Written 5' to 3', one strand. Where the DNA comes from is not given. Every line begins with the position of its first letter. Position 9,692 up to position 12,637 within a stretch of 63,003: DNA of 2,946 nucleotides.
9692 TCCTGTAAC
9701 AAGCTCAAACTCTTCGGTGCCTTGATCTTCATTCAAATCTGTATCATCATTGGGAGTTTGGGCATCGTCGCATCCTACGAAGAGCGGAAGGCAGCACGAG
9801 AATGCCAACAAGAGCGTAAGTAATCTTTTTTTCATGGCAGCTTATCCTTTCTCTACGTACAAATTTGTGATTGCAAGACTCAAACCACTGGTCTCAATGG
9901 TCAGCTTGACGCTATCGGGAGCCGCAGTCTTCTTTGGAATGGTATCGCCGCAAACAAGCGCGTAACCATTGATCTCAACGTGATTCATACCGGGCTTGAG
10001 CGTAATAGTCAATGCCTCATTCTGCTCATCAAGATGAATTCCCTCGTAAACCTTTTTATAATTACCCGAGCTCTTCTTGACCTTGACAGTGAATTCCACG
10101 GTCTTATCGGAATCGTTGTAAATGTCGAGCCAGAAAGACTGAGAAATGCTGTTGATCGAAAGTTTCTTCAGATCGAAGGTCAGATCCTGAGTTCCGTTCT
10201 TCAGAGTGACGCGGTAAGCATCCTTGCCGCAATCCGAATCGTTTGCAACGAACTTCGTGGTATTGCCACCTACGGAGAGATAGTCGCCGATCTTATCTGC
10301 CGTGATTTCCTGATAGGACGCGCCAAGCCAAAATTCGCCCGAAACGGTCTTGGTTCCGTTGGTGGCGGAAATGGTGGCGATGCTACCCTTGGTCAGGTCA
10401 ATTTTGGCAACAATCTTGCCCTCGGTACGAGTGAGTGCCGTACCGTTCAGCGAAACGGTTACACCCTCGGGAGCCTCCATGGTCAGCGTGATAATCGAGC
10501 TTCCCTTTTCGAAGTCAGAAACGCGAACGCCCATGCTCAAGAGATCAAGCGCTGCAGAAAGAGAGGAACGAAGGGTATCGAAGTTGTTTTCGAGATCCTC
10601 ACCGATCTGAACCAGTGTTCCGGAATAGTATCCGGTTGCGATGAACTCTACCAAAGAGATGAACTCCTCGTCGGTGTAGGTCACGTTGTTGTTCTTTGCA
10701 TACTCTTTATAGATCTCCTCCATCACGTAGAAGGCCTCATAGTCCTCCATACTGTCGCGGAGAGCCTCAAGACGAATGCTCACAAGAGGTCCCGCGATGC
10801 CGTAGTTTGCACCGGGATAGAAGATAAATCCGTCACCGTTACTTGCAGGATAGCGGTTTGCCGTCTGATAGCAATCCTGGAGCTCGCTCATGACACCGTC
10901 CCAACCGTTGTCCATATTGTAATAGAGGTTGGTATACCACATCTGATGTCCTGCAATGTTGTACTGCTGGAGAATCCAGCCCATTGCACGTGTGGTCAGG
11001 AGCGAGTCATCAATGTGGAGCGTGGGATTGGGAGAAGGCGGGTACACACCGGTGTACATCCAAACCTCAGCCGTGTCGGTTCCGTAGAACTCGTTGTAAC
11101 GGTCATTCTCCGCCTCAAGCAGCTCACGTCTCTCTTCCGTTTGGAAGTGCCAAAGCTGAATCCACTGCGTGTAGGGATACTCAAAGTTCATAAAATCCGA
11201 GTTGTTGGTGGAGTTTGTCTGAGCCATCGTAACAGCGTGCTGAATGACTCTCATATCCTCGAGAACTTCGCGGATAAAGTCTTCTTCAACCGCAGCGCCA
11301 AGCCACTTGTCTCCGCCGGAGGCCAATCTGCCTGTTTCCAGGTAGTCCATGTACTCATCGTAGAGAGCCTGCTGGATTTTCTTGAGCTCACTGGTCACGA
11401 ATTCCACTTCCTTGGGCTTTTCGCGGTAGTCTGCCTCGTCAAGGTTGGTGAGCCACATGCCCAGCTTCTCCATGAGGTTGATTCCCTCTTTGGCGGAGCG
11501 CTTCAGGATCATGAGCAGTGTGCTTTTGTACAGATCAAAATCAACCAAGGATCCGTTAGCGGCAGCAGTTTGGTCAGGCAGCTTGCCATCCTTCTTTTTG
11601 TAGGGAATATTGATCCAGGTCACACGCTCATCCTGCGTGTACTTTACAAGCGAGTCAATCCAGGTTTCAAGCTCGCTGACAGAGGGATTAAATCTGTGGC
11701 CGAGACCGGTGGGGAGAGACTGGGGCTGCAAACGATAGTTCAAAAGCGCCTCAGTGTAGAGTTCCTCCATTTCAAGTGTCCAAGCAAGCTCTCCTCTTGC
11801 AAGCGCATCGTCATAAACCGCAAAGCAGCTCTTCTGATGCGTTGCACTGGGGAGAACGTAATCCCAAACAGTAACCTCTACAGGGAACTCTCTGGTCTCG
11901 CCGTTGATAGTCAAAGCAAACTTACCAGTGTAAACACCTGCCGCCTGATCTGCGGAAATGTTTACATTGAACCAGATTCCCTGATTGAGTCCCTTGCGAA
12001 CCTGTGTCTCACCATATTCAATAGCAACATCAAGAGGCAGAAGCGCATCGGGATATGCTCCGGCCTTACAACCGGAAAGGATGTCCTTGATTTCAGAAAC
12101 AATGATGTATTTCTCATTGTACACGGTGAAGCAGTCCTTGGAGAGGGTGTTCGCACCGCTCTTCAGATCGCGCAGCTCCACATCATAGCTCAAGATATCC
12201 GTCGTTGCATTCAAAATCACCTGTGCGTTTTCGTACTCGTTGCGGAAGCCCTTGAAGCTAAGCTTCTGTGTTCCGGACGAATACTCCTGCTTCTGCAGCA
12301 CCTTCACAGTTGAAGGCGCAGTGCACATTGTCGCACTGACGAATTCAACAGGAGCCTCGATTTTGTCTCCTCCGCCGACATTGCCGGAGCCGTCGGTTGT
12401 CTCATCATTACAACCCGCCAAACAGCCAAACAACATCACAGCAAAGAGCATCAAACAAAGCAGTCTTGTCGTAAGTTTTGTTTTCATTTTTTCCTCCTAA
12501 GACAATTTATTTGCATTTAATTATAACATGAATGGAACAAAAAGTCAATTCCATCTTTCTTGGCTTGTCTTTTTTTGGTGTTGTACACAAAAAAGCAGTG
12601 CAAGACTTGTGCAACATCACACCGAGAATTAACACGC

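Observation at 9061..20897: Duplicated two-gene lipoprotein cassette (large DUF4091/GH123-like lipoprotein plus small CBM-like lipoprotein): candidate undescribed surface glycan module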

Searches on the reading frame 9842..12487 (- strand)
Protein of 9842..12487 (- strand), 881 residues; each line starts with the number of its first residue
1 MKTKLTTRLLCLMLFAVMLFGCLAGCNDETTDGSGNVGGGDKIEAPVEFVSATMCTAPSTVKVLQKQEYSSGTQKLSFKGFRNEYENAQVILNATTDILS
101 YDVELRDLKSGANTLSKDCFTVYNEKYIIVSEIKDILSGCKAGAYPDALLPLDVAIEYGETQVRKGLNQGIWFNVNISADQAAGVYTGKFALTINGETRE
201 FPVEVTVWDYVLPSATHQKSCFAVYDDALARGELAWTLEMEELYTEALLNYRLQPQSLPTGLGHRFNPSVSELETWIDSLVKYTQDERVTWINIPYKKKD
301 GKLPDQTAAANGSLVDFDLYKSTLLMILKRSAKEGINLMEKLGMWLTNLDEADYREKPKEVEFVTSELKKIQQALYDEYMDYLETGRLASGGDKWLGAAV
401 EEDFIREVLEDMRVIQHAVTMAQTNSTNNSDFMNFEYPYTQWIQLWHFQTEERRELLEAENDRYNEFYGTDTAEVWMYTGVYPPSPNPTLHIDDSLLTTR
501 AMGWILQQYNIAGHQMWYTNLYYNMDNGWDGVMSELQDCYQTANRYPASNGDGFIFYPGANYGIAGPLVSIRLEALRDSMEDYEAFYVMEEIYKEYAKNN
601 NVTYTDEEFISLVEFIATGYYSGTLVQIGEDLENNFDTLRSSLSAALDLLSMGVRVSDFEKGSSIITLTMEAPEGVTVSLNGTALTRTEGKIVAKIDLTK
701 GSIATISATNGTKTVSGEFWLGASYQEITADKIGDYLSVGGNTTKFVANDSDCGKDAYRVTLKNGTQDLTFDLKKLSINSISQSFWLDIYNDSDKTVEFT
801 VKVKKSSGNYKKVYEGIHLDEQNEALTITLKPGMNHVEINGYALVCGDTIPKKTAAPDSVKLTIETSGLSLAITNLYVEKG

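Call 5: search_protein_families(library=pfam, proteins=[window:9842-12487:-], max_evalue=1)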
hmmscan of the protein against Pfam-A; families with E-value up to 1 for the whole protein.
window:9842-12487:- (881 aa): 4 families
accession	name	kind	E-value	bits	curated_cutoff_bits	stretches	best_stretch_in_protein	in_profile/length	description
PF22680.2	Glyco_hydro_123_N_2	-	4.5e-13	49.7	27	1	69-192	16-140/142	Glycoside hydrolase 123 N-terminal domain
PF13320.12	GH123_cat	-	3e-11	43.7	23.1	1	467-588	215-323/324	Glycoside hydrolase 123, catalytic domain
PF14352.11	DUF4402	-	0.084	14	25.2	0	176-195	109-128/129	Domain of unknown function (DUF4402)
PF21015.2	Ybfg_C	-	0.15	12.4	27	1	699-737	47-85/148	Ybfg C-terminal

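Call 13: search_solved_structures(query=window:9842-12487:-, max_evalue=1, show_alignments=2)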
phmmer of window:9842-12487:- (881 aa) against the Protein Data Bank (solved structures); distinct sequences matched with E-value up to 1: 16.
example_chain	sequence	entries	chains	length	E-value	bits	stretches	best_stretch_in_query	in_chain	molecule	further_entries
8k2f_A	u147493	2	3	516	1.3e-20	76.5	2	51-226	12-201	Oligosaccharide-releasing beta-N-acetylgalactosaminidase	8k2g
8k2j_A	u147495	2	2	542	1.7e-10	43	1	473-598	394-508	Oligosaccharide/Monosaccharide-releasing beta-N-acetylgalactosaminidase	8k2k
8k2h_B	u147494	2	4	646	3.3e-09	38.7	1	434-593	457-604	Oligosaccharide/Monosaccharide-releasing beta-N-acetylhexosaminidase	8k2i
5l7v_A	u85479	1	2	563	5.9e-07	31.3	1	71-214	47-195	glycoside hydrolase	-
5l7r_A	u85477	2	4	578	6.4e-07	31.1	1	71-214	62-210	glycoside hydrolase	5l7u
8q8h_A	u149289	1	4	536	0.0018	19.7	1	466-585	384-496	beta-D-GalNAcase from Niabella aurantiaca DSM 17617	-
8p4l_A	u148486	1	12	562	0.002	19.6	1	466-585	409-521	Beta-N-acetylgalactosaminidase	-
8k2l_A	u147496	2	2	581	0.0058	18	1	495-592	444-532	Monosaccharide-releasing beta-N-acetylgalactosaminidase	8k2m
6dus_A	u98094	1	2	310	0.36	12.1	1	50-109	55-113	Type III secretion system effector protein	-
6cgi_A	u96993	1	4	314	0.36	12.1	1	50-109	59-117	Type III secretion system effector protein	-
8px1_A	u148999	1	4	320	0.37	12.1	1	50-109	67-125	Non-LEE encoded effector protein NleB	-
6eyr_A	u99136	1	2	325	0.38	12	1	50-109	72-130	Type III secretion system effector protein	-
6eyt_A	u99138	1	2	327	0.38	12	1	50-109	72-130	Type III secretion system effector protein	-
1gav_A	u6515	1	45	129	0.41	11.9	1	655-736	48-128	BACTERIOPHAGE GA PROTEIN CAPSID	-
1una_A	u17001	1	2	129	0.42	11.9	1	655-736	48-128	GA UNASSEMBLED COAT PROTEIN DIMER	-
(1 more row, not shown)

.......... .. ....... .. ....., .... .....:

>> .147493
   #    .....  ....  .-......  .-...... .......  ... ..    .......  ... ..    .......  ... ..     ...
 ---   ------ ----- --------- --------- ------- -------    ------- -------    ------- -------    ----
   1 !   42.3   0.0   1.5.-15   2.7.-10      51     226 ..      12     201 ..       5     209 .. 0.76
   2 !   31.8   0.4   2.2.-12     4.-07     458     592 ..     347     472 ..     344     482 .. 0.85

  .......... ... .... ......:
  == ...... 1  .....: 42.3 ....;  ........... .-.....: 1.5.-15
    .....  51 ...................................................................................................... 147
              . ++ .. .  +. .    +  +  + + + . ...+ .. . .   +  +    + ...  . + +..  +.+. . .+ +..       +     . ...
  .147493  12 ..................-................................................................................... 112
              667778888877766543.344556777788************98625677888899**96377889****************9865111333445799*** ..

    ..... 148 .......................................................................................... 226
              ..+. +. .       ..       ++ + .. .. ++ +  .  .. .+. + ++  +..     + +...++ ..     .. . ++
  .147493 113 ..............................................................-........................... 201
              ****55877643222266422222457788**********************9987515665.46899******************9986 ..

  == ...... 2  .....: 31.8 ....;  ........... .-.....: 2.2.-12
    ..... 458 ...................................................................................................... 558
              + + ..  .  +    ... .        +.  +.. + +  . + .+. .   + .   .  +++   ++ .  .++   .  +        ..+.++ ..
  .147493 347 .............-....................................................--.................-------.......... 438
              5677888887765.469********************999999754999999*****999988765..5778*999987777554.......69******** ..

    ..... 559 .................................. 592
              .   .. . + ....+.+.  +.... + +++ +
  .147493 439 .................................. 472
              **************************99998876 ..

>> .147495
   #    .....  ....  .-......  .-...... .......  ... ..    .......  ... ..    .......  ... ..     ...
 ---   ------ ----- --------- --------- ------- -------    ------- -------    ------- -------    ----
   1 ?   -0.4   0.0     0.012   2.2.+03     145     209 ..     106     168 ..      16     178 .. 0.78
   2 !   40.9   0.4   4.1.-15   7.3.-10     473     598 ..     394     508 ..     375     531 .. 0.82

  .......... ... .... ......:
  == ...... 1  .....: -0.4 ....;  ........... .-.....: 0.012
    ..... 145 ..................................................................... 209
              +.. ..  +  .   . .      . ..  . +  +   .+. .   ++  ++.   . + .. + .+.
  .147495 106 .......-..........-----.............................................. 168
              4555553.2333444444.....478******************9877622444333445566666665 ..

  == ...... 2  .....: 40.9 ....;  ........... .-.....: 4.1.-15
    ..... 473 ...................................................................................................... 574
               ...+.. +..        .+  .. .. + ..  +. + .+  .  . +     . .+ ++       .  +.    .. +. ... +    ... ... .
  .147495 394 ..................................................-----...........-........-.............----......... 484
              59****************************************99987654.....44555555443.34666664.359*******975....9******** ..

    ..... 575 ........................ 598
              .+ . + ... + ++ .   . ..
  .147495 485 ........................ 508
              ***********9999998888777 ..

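Call 14: find_homologous_proteins(query=window:9842-12487:-, max_evalue=0.00001)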
Query window:9842-12487:- (881 aa): 28 proteins with E <= 0.00001 among 8000 candidates.
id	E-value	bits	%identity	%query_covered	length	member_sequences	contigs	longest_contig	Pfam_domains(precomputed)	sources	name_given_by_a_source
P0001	0.0e+0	2013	100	100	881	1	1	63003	PF13320.13,PF22680.3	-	-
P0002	0.0e+0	1904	95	100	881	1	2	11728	PF13320.13,PF22680.3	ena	-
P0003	0.0e+0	1686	84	100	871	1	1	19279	PF13320.13,PF22680.3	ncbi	-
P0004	0.0e+0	1675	83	100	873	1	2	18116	PF13320.13,PF22680.3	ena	-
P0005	0.0e+0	1637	81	100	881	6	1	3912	PF13320.13,PF22680.3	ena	-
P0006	0.0e+0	1412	70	100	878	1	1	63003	PF13320.13,PF22680.3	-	-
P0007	0.0e+0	1357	69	100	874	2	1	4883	PF13320.13,PF22680.3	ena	-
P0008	0.0e+0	1355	68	100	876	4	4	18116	PF13320.13,PF22680.3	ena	-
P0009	0.0e+0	1340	67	100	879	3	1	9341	PF13320.13,PF22680.3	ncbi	-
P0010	0.0e+0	1235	61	100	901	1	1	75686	PF13320.13,PF22680.3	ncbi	-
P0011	3.5e-283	960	53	94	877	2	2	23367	PF13320.13,PF22680.3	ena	-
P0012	7.6e-276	936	51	96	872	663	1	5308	PF13320.13,PF22680.3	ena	-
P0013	3.1e-259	881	49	98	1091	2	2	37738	PF13320.13,PF22680.3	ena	-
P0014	4.1e-250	851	50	88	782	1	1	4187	PF19543.6,PF13320.13,PF22680.3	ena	-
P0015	1.4e-139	485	35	96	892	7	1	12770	PF22680.3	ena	-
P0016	1.7e-130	455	34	94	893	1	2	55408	PF22680.3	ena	-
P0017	1.5e-129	452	36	94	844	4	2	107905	PF19543.6,PF13320.13,PF22680.3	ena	-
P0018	4.6e-113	397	33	89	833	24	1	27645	PF13320.13,PF22680.3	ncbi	-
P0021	3.1e-102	361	33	78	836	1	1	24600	PF13320.13,PF22680.3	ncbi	-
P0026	1.2e-63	234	29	78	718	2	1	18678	PF13320.13,PF22680.3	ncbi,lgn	-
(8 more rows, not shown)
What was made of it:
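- Tried and rejected: The word-indexed protein search suggested a tiny family of 28 clusters (call 14).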

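Call 16: find_encoding_contigs(protein=P0010, flank=8000, max_places=2)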
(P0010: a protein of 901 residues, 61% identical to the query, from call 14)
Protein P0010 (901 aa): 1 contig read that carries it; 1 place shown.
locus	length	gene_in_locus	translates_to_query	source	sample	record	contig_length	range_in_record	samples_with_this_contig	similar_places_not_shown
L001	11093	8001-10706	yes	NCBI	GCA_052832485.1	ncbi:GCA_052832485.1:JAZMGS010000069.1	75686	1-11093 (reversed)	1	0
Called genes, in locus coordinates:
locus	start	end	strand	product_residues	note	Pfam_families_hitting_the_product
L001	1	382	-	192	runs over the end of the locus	-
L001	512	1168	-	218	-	-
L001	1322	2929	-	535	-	PF00005:ABC_tran, PF02463:SMC_N (faint), PF13304:AAA_21 (faint), PF12848:ABC_tran_Xtn, PF00005:ABC_tran (weak)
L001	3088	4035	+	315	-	PF00389:2-Hacid_dh, PF02826:2-Hacid_dh_C, PF00670:AdoHcyase_NAD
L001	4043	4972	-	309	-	PF00246:Peptidase_M14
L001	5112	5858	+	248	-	-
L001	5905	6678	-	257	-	PF08032:SpoU_sub_bind (weak), PF00588:SpoU_methylase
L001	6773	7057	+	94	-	PF12116:SpoIIID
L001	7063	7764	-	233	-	-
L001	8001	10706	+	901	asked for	PF22680:Glyco_hydro_123_N_2, PF13320:GH123_cat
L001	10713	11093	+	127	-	?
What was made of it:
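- They keep the same order in L001, where only one cassette was found in that region (call 16). Copy 2 lies in an intergenic region that is only about 160 bp in L001 (call 16).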

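Call 17: find_encoding_contigs(protein=P0004, flank=10000, max_places=2)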
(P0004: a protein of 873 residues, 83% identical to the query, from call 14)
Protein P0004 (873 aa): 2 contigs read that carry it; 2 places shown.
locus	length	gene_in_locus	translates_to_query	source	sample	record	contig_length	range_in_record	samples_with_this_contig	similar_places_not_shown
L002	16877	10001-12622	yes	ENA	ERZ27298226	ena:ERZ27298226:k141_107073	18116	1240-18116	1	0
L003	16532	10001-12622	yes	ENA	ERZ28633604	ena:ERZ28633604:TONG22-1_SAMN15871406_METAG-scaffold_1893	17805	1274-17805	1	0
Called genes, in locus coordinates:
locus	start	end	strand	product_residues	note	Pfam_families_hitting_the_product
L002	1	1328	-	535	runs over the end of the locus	PF00005:ABC_tran, PF13304:AAA_21 (faint), PF12848:ABC_tran_Xtn, PF00005:ABC_tran (weak)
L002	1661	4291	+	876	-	PF22680:Glyco_hydro_123_N_2, PF13320:GH123_cat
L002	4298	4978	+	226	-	PF09092:Lyase_N (weak)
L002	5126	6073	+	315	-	PF00389:2-Hacid_dh, PF02826:2-Hacid_dh_C, PF00670:AdoHcyase_NAD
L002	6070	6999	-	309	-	PF00246:Peptidase_M14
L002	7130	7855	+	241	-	-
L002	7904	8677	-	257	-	PF08032:SpoU_sub_bind (weak), PF00588:SpoU_methylase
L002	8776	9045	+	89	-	PF12116:SpoIIID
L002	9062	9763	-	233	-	-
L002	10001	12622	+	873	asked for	PF22680:Glyco_hydro_123_N_2, PF13320:GH123_cat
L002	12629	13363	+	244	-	-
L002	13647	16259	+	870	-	-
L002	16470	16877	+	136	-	?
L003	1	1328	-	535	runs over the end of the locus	PF00005:ABC_tran, PF13304:AAA_21 (faint), PF12848:ABC_tran_Xtn, PF00005:ABC_tran (weak)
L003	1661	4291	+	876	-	PF22680:Glyco_hydro_123_N_2, PF13320:GH123_cat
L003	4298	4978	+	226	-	PF09092:Lyase_N (weak)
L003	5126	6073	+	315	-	PF00389:2-Hacid_dh, PF02826:2-Hacid_dh_C, PF00670:AdoHcyase_NAD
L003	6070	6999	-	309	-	PF00246:Peptidase_M14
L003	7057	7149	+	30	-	-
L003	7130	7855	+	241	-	-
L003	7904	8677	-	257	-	PF08032:SpoU_sub_bind (weak), PF00588:SpoU_methylase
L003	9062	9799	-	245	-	-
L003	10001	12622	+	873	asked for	PF22680:Glyco_hydro_123_N_2, PF13320:GH123_cat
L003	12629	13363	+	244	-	-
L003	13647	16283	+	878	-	-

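Call 18: find_encoding_contigs(protein=P0017, flank=8000, max_places=2)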
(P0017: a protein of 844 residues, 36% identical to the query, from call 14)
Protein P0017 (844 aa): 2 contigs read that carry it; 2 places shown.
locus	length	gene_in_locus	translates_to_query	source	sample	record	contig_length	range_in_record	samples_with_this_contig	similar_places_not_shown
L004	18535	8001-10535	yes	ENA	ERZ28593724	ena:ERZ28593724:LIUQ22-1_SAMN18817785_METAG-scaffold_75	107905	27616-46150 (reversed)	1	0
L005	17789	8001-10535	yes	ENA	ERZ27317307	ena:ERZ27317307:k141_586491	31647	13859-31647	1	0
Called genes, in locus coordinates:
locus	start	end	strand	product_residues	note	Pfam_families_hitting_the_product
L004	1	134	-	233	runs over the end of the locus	-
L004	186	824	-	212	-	PF00657:Lipase_GDSL, PF13472:Lipase_GDSL_2, PF16255:Lipase_GDSL_lke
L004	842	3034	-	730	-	PF22666:Glyco_hydro_2_N2, PF00703:Glyco_hydro_2 (weak), PF02836:Glyco_hydro_2_C (weak)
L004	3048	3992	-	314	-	PF02311:AraC_binding, PF07883:Cupin_2, PF00165:HTH_AraC (weak), PF12833:HTH_18, PF00165:HTH_AraC (weak)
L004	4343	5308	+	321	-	PF00528:BPD_transp_1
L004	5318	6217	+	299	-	PF00528:BPD_transp_1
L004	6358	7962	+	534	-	PF01547:SBP_bac_1 (weak)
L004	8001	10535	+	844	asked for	PF22680:Glyco_hydro_123_N_2, PF19543:GH123_N (weak), PF13320:GH123_cat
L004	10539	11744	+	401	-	-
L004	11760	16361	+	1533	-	-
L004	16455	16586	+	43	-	-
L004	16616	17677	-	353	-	-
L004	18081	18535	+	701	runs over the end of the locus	PF18998:Flg_new_2, PF09479:Flg_new (weak), PF16656:Pur_ac_phosph_N (weak), PF00149:Metallophos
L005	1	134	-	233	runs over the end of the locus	-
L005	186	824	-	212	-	PF00657:Lipase_GDSL, PF13472:Lipase_GDSL_2, PF16255:Lipase_GDSL_lke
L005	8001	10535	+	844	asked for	PF22680:Glyco_hydro_123_N_2, PF19543:GH123_N (weak), PF13320:GH123_cat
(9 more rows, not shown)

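Call 19: find_encoding_contigs(protein=P0013, flank=8000, max_places=1)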
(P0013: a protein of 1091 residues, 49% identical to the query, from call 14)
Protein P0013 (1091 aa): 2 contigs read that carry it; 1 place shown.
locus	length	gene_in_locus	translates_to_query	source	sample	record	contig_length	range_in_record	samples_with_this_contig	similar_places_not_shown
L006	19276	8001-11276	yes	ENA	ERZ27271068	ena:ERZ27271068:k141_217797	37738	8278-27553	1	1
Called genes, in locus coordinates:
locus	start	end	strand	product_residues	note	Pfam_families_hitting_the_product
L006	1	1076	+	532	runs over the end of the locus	-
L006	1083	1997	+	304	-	PF12708:Pect-lyase_RHGA_epim, PF00295:Glyco_hydro_28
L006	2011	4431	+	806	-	PF02837:Glyco_hydro_2_N (weak), PF22666:Glyco_hydro_2_N2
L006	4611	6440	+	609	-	-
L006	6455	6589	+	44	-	-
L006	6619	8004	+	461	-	PF05448:AXE1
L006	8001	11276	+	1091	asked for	PF22680:Glyco_hydro_123_N_2, PF13320:GH123_cat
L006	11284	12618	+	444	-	PF00295:Glyco_hydro_28, PF13229:Beta_helix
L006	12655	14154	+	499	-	PF13416:SBP_bac_8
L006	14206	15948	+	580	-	-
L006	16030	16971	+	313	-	PF00480:ROK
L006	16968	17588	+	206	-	PF13580:SIS_2, PF01380:SIS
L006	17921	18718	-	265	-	PF02535:Zip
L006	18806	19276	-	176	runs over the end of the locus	-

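Call 20: find_encoding_contigs(protein=P0011, flank=8000, max_places=1)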
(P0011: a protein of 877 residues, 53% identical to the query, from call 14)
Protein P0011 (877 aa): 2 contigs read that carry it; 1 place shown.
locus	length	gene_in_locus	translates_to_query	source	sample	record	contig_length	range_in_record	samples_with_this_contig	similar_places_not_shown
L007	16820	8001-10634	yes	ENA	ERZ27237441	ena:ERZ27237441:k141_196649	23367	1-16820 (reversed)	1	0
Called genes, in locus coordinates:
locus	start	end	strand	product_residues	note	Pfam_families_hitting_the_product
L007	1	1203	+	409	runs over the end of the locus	PF12708:Pect-lyase_RHGA_epim, PF00295:Glyco_hydro_28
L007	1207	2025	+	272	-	PF00657:Lipase_GDSL, PF13472:Lipase_GDSL_2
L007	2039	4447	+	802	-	PF22666:Glyco_hydro_2_N2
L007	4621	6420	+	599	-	-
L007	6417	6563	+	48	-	-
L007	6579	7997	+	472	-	PF05448:AXE1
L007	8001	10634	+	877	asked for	PF22680:Glyco_hydro_123_N_2, PF13320:GH123_cat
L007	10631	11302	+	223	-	-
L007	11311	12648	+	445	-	PF00295:Glyco_hydro_28, PF13229:Beta_helix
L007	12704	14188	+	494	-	-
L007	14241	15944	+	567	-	-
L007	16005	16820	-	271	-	?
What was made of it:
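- Some relatives sit among GH28, GDSL-esterase and AXE1 genes (calls 19, 20).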

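Call 21: find_encoding_contigs(protein=P0016, flank=8000, max_places=1)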
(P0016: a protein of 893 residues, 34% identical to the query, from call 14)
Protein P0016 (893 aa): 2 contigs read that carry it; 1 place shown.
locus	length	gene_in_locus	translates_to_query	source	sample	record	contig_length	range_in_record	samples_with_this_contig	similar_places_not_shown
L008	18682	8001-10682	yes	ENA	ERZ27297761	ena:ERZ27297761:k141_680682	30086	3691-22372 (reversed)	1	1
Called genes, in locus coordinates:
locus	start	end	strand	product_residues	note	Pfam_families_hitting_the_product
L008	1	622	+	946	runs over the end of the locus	PF00005:ABC_tran, PF02463:SMC_N, PF02687:FtsX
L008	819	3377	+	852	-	PF02837:Glyco_hydro_2_N, PF22666:Glyco_hydro_2_N2, PF00703:Glyco_hydro_2 (weak), PF02836:Glyco_hydro_2_C, PF02929:Bgal_small_N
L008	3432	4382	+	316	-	PF07883:Cupin_2, PF00165:HTH_AraC, PF12833:HTH_18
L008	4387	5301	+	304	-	PF00528:BPD_transp_1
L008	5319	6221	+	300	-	-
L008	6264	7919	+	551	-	-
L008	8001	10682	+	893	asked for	PF22680:Glyco_hydro_123_N_2 (weak)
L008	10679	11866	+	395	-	-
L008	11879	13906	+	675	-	-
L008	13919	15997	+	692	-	PF18998:Flg_new_2 (faint), PF09479:Flg_new, PF16656:Pur_ac_phosph_N (faint), PF00149:Metallophos (weak)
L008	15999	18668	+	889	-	PF01915:Glyco_hydro_3_C, PF14310:Fn3-like, PF00933:Glyco_hydro_3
